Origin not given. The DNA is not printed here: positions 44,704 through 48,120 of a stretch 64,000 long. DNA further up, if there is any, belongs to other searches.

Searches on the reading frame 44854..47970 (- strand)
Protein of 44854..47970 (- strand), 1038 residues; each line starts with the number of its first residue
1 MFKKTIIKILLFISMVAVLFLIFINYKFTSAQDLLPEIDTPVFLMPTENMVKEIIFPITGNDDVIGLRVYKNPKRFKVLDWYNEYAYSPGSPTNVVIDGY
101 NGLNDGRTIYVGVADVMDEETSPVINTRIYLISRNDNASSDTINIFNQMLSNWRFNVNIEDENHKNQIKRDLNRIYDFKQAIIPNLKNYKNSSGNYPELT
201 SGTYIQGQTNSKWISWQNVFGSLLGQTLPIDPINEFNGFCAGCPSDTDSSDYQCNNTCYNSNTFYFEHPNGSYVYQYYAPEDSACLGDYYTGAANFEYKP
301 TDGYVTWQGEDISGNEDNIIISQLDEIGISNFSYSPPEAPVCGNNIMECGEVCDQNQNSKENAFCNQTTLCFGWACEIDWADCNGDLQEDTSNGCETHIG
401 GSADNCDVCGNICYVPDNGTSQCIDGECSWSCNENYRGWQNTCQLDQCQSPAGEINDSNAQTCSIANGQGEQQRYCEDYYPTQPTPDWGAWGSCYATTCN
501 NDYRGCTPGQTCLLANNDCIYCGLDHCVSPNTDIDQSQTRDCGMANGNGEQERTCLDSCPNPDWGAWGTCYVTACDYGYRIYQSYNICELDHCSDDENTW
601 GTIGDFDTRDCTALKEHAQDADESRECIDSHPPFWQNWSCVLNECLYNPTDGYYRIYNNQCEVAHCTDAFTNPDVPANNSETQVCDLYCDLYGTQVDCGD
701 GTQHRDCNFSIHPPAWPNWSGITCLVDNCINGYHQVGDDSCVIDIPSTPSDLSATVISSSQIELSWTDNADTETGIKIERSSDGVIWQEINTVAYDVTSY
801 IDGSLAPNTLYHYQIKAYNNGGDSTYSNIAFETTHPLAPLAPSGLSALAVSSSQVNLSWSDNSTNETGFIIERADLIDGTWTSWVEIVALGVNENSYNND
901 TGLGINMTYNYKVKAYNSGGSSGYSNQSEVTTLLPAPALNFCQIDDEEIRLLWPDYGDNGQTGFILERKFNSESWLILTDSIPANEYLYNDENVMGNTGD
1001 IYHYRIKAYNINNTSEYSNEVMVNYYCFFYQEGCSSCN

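Call 90: search_protein_families(library=pfam, proteins=[window:44854-47970:-], max_evalue=0.000001)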
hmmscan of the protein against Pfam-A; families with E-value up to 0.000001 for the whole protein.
window:44854-47970:- (1038 aa): 1 family
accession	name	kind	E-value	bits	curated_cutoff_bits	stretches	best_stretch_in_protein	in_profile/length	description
PF00041.27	fn3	-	2e-17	63.6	25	1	747-830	1-81/84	Fibronectin type III domain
